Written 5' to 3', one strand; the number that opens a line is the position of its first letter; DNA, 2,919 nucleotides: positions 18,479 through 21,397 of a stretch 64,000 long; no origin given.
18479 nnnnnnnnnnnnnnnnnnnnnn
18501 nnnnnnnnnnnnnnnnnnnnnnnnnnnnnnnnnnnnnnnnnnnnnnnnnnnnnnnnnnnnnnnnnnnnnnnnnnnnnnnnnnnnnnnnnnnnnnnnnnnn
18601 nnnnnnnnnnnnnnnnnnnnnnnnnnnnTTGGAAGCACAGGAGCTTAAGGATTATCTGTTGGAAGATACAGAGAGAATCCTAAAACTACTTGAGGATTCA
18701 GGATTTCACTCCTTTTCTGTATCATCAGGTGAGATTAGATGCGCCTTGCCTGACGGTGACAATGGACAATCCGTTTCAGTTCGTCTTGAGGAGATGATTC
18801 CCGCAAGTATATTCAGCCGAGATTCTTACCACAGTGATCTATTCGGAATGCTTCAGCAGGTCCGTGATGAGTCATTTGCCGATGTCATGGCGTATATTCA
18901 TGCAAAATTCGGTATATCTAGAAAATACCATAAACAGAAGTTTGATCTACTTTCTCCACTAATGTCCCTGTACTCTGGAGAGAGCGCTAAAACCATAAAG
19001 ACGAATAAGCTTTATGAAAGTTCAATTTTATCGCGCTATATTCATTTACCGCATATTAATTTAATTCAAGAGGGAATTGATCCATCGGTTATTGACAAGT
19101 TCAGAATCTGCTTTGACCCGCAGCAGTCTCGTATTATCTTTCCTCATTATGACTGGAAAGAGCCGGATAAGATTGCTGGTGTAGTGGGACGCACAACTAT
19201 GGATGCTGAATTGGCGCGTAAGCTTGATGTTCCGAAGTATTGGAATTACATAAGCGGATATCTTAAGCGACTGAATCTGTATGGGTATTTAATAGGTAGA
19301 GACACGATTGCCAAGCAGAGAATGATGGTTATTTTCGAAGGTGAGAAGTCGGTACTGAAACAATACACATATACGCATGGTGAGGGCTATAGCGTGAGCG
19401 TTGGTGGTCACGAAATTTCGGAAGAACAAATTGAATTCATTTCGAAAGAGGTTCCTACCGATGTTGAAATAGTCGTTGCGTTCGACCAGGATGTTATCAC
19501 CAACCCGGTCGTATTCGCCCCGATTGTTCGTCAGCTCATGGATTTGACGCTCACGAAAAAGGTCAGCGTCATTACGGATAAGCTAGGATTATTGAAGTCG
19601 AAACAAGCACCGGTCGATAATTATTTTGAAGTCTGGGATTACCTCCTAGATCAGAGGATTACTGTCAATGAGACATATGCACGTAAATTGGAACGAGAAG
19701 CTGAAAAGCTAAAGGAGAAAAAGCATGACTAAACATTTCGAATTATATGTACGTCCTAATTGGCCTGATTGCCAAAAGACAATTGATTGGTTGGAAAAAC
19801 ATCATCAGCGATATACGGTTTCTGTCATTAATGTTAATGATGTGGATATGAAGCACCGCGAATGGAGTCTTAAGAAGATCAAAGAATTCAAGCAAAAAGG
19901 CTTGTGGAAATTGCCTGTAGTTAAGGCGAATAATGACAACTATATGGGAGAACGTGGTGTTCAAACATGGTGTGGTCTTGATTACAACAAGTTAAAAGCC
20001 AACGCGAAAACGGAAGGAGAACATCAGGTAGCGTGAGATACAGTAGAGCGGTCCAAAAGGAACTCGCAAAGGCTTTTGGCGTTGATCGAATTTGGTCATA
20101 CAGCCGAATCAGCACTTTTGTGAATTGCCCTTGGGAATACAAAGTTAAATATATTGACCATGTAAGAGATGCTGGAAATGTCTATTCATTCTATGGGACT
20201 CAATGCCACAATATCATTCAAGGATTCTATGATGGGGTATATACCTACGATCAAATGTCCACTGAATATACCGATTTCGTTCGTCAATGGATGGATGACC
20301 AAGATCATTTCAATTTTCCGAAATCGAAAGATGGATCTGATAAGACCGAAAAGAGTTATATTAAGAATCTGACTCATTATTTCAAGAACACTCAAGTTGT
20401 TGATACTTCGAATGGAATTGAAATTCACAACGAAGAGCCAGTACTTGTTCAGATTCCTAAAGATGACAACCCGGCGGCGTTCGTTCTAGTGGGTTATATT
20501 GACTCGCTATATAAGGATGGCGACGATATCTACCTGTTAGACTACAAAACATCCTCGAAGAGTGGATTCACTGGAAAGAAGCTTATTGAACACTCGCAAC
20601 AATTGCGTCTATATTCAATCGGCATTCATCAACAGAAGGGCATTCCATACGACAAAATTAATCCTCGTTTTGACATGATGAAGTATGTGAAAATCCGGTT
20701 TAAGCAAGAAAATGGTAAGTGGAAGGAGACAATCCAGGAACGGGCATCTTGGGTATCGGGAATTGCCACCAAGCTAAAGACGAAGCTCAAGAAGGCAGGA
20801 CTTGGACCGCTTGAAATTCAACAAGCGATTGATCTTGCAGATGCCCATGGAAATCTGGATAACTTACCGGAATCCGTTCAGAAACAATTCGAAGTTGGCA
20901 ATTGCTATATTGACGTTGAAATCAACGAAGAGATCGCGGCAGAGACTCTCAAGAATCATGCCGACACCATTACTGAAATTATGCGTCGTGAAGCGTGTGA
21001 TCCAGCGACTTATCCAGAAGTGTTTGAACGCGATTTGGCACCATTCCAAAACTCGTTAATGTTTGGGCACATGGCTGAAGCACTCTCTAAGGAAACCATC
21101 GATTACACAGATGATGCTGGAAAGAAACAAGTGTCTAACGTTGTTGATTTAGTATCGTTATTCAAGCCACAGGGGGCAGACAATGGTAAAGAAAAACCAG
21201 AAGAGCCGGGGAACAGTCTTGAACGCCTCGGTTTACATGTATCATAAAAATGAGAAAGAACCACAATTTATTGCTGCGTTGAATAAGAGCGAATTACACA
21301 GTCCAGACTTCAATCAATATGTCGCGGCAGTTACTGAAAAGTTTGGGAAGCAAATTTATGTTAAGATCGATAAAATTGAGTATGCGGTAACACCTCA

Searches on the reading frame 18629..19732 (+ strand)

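Call 29: search_protein_families(library=phrogs, proteins=[window:18629-19732:+], max_evalue=0.001)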
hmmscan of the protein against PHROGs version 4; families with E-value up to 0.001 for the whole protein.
window:18629-19732:+ (367 aa): 2 families
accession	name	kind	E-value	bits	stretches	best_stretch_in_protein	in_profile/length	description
phrog_47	-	DNA, RNA and nucleotide metabolism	3.1e-26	93.2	1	14-288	30-284/947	DNA primase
phrog_6444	-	DNA, RNA and nucleotide metabolism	3.2e-10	40.4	1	165-288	200-312/577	DNA primase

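Call 62: search_protein_families(library=pfam, proteins=[window:18629-19732:+], max_evalue=0.01)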
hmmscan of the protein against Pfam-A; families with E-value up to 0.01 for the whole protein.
window:18629-19732:+ (367 aa): 1 family
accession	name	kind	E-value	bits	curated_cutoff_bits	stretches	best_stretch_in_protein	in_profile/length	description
PF13155.12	Toprim_2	-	0.0091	16.8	22.1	0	235-288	2-52/88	Toprim-like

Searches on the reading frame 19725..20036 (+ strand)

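Call 38: search_protein_families(library=pfam, proteins=[window:19725-20036:+], max_evalue=0.01)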
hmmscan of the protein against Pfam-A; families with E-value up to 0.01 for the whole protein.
window:19725-20036:+ (103 aa): 1 family
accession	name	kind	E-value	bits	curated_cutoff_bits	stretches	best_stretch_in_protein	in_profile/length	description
PF00462.30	Glutaredoxin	-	0.0075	16.9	22.9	0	6-43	2-36/60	Glutaredoxin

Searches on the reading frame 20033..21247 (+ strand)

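Call 29: search_protein_families(library=phrogs, proteins=[window:20033-21247:+], max_evalue=0.001)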
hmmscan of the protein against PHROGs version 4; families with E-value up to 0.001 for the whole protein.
window:20033-21247:+ (404 aa): 3 families
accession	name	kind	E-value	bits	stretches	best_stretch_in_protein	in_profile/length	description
phrog_1218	-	DNA, RNA and nucleotide metabolism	4.1e-36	126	1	17-321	6-305/364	exonuclease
phrog_69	-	DNA, RNA and nucleotide metabolism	2.5e-17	64.1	1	19-239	88-285/501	exonuclease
phrog_1706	-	DNA, RNA and nucleotide metabolism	0.00038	21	1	149-229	119-203/293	CRISPR/Cas system associated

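Call 62: search_protein_families(library=pfam, proteins=[window:20033-21247:+], max_evalue=0.01)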
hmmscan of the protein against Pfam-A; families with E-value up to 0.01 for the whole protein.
window:20033-21247:+ (404 aa): 1 family
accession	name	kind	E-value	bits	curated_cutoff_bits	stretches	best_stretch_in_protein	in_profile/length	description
PF12705.13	PDDEXK_1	-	1.4e-17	64.9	22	1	21-253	2-222/247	PD-(D/E)XK nuclease superfamily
